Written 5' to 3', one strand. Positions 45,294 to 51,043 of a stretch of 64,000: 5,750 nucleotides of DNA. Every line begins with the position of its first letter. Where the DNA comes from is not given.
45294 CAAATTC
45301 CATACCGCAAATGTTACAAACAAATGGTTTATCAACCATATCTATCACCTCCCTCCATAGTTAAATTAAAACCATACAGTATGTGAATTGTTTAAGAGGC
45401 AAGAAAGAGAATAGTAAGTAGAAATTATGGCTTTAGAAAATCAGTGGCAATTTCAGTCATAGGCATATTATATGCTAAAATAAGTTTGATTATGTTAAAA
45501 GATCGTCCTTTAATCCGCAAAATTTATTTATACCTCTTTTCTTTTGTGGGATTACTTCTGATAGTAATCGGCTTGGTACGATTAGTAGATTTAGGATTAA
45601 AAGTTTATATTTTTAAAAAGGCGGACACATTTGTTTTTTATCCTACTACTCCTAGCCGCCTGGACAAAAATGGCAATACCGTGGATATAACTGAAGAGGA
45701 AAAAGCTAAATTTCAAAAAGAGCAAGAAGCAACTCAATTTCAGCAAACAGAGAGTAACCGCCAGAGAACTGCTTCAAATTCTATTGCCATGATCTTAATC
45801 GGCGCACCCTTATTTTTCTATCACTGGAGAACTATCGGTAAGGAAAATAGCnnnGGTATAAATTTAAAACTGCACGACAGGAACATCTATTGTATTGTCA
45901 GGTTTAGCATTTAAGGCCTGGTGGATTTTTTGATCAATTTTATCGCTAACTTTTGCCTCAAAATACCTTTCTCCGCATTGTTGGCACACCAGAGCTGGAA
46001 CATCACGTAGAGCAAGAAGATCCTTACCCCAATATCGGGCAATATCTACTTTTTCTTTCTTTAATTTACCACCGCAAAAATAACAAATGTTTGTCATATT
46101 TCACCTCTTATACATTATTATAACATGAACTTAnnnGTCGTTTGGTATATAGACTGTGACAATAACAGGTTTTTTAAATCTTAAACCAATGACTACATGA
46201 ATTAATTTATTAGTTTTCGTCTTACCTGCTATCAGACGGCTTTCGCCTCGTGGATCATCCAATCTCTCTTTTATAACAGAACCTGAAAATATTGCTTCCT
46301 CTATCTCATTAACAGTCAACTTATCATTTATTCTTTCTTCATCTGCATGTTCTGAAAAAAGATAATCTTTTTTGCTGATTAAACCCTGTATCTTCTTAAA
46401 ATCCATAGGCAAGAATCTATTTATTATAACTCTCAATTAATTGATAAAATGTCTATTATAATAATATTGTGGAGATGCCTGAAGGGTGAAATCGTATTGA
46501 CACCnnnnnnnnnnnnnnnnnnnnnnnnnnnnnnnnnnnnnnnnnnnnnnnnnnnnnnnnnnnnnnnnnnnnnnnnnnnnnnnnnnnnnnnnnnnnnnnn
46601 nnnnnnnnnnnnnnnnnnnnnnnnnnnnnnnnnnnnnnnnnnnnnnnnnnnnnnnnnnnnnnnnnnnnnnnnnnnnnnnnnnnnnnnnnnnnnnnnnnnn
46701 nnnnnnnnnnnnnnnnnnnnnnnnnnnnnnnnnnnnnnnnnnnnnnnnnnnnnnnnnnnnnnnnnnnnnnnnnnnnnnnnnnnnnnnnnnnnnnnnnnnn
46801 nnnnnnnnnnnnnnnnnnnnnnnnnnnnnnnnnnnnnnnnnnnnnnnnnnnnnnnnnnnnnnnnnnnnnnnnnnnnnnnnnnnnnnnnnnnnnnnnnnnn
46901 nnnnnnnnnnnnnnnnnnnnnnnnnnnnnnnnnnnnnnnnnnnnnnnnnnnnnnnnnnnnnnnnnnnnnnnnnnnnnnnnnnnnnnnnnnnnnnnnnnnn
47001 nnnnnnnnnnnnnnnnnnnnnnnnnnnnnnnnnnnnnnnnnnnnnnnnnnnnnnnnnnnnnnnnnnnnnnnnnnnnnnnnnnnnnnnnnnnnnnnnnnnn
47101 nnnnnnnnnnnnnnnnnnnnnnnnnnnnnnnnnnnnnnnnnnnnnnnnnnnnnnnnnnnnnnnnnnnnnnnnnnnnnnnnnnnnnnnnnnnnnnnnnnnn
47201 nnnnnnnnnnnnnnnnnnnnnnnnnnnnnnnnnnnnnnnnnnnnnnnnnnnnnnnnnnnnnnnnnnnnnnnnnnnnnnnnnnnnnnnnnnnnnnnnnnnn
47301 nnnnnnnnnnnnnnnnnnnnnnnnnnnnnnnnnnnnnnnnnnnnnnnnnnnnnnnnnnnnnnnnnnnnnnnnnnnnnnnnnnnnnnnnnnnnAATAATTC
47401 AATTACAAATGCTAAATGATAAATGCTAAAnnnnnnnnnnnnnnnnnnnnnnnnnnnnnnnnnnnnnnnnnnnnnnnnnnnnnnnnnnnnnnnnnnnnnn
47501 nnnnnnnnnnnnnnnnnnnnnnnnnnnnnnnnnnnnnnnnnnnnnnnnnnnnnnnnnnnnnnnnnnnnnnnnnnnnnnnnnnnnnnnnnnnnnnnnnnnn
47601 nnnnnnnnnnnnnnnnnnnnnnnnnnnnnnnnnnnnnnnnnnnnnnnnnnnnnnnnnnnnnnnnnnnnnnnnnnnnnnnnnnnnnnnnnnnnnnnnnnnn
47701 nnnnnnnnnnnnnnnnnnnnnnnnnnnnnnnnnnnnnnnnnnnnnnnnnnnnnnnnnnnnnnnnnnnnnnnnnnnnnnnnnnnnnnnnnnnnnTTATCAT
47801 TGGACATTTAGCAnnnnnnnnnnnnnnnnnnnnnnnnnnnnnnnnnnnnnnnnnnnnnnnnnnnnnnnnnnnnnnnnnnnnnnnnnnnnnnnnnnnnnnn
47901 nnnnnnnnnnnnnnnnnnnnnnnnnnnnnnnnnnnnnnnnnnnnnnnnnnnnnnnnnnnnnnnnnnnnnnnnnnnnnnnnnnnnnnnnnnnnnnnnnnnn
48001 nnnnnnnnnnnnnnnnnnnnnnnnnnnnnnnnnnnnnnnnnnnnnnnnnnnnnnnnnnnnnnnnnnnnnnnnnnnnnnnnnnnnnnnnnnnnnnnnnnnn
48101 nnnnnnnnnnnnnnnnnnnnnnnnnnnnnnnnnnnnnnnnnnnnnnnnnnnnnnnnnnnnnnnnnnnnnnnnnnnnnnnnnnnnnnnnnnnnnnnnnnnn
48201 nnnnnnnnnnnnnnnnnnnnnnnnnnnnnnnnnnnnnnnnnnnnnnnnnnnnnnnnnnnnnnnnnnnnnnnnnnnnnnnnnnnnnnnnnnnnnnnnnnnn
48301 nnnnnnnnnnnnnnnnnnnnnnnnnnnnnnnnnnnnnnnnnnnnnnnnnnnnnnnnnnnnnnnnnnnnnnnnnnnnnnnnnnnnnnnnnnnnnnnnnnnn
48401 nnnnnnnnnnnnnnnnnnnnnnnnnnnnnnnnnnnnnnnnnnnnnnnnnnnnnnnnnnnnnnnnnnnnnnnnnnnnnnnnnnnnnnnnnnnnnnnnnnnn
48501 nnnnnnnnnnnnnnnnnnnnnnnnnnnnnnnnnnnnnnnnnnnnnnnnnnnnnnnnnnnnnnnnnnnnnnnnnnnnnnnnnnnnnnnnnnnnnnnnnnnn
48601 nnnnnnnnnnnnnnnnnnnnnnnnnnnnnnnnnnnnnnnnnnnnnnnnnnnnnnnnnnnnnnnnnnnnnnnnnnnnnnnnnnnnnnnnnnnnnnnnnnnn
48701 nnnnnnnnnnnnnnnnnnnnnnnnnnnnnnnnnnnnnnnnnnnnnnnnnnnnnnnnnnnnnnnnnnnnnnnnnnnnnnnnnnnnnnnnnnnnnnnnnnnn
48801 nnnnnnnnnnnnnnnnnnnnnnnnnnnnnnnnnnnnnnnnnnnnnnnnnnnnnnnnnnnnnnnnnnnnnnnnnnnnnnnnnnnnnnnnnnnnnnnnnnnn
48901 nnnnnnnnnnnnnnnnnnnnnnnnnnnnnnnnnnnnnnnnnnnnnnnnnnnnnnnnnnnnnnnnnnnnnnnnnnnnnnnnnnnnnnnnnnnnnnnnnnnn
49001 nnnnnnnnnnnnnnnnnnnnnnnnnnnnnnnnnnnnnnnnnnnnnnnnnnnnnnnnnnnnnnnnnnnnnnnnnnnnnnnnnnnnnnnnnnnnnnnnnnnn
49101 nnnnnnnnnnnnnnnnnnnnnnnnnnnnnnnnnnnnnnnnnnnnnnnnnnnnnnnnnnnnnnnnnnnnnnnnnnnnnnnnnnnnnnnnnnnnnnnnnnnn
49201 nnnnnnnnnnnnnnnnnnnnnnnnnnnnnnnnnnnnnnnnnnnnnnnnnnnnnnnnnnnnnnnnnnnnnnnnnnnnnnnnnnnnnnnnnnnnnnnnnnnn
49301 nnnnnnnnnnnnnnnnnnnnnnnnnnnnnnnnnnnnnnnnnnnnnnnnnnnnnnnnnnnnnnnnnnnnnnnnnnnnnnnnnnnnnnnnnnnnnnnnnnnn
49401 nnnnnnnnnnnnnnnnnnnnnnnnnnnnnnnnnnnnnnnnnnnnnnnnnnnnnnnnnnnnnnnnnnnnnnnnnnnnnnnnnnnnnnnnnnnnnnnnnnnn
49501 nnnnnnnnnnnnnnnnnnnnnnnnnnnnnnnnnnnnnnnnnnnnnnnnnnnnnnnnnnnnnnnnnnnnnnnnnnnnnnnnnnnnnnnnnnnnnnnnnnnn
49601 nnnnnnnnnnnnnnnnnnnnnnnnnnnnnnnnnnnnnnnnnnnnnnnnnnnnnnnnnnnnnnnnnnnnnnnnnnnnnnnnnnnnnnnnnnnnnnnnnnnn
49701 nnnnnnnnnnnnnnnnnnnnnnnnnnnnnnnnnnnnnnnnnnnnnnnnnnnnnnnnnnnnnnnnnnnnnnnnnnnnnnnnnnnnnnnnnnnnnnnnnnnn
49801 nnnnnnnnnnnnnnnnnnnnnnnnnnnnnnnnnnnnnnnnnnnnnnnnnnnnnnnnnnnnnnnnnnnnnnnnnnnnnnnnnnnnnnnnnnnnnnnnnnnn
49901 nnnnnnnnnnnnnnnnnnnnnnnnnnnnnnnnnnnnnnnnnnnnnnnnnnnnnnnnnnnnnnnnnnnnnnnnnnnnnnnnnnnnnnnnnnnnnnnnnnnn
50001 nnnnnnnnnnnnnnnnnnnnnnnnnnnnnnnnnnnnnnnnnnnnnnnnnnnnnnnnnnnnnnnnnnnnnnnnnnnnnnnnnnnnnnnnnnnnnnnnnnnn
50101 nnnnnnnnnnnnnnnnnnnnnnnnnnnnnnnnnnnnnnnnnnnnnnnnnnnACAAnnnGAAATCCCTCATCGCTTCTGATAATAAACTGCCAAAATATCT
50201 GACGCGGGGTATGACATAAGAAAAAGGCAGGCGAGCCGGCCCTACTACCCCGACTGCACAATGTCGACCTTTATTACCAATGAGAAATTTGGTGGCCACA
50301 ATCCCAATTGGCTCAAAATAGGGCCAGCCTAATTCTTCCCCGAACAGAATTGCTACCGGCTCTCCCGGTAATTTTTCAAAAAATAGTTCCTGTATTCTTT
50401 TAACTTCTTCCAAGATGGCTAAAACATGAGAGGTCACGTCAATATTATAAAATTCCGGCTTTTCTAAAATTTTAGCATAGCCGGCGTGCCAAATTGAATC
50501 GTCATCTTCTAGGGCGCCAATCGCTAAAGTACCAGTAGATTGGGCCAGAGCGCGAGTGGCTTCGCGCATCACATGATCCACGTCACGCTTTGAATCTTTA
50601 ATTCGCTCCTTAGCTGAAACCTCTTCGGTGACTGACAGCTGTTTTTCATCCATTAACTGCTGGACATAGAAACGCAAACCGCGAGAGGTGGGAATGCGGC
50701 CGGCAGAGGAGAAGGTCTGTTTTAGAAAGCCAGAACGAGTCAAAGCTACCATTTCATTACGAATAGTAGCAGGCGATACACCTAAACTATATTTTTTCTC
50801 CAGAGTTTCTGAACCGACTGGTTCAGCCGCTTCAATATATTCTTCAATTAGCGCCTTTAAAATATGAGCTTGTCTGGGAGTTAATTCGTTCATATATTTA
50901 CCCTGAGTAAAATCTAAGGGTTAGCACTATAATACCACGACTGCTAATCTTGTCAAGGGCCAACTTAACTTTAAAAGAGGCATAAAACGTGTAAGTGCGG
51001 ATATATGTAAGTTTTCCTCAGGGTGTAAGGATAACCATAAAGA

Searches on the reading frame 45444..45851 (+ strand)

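Call 80: search_protein_families(library=pfam, proteins=[window:45444-45851:+], max_evalue=0.001)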
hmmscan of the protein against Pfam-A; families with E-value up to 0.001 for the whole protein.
window:45444-45851:+ (136 aa): 1 family
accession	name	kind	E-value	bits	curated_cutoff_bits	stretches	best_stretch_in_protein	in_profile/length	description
PF18920.5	DUF5671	-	3.8e-10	40.2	28.4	1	105-133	40-68/132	Domain of unknown function (DUF5671)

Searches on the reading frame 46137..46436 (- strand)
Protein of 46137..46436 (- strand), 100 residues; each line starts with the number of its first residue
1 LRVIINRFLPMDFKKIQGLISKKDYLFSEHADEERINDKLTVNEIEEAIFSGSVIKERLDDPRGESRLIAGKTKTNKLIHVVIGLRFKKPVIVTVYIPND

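Call 80: search_protein_families(library=pfam, proteins=[window:46137-46436:-], max_evalue=0.001)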
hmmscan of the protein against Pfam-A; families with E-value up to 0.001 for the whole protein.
window:46137-46436:- (100 aa): 1 family
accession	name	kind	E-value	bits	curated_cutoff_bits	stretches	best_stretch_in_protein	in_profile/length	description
PF14076.12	DUF4258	-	2.5e-17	63.4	25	1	27-96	1-70/71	Domain of unknown function (DUF4258)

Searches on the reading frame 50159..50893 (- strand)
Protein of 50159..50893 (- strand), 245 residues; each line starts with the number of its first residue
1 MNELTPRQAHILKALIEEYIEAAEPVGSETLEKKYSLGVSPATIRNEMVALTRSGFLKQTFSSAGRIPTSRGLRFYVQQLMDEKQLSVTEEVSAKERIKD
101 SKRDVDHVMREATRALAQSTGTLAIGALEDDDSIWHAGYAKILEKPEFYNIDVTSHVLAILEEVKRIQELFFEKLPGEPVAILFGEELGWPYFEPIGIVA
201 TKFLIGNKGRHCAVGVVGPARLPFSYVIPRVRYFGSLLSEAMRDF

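Call 51: find_encoding_contigs(protein=window:50159-50893:-, flank=1000, max_places=10)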
Protein window:50159-50893:- (245 aa): 3 contigs read that carry it; 3 places shown.
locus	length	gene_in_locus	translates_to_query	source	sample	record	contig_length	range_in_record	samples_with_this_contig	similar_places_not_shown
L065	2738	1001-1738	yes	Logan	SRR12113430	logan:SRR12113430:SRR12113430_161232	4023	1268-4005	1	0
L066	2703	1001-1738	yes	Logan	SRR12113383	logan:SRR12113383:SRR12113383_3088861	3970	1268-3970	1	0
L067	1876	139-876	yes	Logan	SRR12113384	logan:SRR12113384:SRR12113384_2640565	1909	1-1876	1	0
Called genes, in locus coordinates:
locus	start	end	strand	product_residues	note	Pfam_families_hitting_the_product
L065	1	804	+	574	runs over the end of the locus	PF03023:MurJ, PF13440:Polysacc_synt_3 (weak)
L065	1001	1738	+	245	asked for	PF01628:HrcA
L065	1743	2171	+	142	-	PF01025:GrpE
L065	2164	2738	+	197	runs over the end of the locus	?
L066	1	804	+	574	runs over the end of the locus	PF03023:MurJ, PF13440:Polysacc_synt_3 (weak)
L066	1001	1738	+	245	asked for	PF01628:HrcA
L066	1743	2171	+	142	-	PF01025:GrpE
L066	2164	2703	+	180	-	?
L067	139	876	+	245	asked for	PF01628:HrcA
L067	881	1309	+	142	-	PF01025:GrpE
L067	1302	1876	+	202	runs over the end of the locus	?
